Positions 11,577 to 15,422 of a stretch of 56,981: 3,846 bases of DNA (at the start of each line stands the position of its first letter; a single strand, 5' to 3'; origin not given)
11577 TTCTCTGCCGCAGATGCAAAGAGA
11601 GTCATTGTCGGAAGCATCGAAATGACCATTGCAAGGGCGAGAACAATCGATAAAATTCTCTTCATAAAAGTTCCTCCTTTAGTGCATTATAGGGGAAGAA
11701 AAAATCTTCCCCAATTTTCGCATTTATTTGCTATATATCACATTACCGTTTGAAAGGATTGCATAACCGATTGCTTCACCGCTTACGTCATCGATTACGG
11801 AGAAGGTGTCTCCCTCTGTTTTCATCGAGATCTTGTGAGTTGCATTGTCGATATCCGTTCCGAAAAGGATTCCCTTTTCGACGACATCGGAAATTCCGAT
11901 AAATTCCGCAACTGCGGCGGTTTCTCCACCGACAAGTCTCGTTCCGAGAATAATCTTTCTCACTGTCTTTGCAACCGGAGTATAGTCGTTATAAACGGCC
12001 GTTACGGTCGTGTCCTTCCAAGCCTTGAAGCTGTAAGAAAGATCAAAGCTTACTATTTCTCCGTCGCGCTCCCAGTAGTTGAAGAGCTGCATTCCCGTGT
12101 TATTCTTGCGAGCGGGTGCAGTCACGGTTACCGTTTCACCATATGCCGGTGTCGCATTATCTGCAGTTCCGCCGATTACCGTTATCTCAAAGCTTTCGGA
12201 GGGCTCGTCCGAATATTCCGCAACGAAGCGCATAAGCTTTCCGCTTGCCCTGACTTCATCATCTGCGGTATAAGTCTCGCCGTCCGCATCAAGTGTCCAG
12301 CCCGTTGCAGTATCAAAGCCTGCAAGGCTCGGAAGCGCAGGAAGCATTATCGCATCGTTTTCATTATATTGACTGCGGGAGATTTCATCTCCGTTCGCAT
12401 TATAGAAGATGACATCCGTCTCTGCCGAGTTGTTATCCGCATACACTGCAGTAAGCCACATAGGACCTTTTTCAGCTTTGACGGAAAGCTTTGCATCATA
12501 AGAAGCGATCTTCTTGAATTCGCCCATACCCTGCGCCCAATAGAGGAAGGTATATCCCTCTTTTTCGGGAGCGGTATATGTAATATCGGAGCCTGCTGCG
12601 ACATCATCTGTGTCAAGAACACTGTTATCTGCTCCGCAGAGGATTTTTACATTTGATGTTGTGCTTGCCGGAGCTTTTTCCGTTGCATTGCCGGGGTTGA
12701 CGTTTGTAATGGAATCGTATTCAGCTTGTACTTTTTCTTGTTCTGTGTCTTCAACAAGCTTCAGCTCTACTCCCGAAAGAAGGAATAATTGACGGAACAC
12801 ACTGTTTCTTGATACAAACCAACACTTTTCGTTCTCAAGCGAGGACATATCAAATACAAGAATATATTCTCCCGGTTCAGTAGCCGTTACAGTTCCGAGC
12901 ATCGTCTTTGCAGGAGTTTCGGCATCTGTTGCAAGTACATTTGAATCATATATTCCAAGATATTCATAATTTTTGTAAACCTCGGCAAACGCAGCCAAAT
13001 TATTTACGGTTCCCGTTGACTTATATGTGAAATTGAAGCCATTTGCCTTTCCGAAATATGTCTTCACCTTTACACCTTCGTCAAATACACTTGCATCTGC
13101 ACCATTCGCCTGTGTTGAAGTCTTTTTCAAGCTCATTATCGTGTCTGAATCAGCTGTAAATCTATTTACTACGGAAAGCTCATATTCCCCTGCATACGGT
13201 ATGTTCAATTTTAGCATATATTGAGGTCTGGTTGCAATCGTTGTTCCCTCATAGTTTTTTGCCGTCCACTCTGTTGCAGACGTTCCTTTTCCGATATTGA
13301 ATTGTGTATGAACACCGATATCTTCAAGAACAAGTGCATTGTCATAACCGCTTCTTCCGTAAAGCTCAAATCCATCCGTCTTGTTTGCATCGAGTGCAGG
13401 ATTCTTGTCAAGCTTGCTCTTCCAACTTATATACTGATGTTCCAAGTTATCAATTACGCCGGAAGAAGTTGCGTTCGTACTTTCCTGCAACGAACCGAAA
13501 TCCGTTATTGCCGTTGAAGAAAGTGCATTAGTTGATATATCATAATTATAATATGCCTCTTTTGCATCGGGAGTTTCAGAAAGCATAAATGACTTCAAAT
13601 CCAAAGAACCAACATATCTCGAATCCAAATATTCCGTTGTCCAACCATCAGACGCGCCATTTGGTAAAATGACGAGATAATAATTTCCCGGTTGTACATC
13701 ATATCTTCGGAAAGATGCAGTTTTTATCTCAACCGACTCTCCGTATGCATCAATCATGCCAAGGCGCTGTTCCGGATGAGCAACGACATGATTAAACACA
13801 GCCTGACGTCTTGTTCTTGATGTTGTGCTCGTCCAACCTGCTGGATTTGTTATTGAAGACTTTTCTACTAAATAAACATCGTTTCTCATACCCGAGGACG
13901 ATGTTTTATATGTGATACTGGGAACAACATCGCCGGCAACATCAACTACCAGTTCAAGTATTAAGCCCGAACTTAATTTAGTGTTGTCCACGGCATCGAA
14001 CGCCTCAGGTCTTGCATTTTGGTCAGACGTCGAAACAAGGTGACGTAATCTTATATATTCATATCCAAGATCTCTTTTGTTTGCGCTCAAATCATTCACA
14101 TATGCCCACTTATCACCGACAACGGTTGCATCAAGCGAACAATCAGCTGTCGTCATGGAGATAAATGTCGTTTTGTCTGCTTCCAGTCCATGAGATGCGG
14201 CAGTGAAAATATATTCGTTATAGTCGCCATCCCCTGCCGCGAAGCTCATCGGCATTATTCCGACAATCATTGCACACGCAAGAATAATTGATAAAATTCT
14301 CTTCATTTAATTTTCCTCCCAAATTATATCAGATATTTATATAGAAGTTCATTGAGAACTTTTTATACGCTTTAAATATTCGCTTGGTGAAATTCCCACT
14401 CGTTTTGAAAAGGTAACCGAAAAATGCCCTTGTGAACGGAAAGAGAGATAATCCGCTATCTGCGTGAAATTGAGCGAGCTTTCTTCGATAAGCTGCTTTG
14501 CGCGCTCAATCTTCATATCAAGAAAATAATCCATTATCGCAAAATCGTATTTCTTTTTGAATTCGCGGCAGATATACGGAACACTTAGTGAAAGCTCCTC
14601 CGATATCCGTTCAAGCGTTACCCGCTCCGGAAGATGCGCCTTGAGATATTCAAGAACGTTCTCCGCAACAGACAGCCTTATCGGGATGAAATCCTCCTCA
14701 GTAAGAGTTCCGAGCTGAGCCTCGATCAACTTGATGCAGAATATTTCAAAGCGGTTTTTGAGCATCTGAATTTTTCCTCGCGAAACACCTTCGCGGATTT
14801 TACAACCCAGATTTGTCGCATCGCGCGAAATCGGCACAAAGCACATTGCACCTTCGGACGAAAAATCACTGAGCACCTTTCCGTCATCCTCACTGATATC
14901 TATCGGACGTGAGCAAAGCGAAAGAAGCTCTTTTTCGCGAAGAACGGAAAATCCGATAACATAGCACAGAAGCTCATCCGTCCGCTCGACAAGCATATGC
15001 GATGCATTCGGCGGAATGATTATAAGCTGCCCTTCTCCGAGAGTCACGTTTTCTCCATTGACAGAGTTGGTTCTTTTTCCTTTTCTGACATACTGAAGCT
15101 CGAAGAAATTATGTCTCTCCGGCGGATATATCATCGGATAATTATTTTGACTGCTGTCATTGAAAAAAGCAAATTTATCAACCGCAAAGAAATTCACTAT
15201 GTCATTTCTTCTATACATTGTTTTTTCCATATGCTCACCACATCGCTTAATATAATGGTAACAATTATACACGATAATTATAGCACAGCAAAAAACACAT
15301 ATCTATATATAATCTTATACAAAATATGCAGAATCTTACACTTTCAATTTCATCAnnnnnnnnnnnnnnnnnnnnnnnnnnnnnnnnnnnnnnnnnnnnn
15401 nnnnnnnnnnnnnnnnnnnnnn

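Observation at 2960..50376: Array of four 2,337-2,901-aa S-layer-anchored paralogues built around a heparinase II/III-like lyase fold: a Gram-positive surface glycan-processing locus with no characterised counterpart that I know of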

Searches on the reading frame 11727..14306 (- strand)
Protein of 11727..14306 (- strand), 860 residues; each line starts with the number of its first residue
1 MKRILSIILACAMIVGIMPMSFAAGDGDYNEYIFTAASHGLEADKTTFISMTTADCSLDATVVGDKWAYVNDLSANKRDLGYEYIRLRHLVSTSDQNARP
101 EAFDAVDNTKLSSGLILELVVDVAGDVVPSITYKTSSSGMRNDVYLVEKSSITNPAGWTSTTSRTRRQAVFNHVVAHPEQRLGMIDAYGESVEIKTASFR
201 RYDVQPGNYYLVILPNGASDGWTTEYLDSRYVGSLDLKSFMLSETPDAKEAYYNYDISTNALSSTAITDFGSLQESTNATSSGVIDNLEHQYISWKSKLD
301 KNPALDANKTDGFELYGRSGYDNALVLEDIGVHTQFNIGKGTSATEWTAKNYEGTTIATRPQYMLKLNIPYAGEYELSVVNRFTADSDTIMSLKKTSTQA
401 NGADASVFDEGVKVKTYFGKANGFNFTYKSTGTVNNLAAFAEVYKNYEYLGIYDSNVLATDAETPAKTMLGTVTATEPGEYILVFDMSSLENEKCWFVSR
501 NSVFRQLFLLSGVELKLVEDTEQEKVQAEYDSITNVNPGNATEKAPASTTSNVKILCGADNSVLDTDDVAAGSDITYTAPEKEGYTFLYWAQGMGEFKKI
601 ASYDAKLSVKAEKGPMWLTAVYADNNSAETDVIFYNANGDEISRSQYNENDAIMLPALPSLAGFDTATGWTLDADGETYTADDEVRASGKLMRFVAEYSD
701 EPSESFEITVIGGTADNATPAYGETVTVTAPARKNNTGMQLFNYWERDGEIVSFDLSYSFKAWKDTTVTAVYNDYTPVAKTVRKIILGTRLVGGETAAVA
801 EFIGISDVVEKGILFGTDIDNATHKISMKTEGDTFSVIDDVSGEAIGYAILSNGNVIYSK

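Call 4: search_protein_families(library=pfam, proteins=[window:11727-14306:-], max_evalue=0.01)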
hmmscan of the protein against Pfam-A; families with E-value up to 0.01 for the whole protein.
window:11727-14306:- (860 aa): 2 families
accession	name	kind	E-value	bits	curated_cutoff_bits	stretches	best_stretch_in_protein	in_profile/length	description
PF18998.6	Flg_new_2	-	2.9e-05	24.4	23.6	1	558-625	8-72/73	Divergent InlB B-repeat domain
PF09479.16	Flg_new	-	4.6e-05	23.9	27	1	633-685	3-54/65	Listeria-Bacteroides repeat domain (List_Bact_rpt)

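Call 9: search_protein_families(library=ncbifam, proteins=[window:11727-14306:-], max_evalue=0.01)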
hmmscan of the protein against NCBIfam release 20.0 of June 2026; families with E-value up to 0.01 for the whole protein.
window:11727-14306:- (860 aa): 0 families

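Call 41: find_homologous_proteins(query=window:11727-14306:-, max_evalue=0.00001)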
Query window:11727-14306:- (860 aa): 2 proteins with E <= 0.00001 among 8000 candidates.
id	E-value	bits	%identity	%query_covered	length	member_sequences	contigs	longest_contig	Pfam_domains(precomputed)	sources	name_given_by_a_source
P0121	0.0e+0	1920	100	100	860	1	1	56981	PF09479.17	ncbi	-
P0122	5.8e-63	232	34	70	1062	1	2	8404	-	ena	-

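Call 63: find_encoding_contigs(protein=P0255, flank=1000, max_places=1)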
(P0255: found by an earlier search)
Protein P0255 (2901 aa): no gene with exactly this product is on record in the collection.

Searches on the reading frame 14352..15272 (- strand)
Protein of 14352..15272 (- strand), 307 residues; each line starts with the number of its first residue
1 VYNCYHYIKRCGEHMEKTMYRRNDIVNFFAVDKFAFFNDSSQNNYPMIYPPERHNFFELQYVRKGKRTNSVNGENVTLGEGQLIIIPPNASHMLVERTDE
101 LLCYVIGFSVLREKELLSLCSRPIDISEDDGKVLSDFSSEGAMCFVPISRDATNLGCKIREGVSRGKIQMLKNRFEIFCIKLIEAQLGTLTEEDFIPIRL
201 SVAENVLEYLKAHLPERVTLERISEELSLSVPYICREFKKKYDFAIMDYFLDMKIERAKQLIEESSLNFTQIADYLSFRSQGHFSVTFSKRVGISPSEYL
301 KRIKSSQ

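Call 4: search_protein_families(library=pfam, proteins=[window:14352-15272:-], max_evalue=0.01)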
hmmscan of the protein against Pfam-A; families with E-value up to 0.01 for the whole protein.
window:14352-15272:- (307 aa): 4 families
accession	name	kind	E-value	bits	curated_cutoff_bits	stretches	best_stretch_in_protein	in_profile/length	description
PF12833.13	HTH_18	-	3.3e-15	56.6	33.6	1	224-302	2-80/80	Helix-turn-helix domain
PF00165.29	HTH_AraC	-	1.5e-14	54.1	26.6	2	265-301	7-42/42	Bacterial regulatory helix-turn-helix proteins, AraC family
PF02311.25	AraC_binding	-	6.4e-08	32.9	21.1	1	49-97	16-64/135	AraC-like ligand binding domain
PF07883.17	Cupin_2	-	1.1e-06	28.7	27.2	1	50-101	12-63/70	Cupin domain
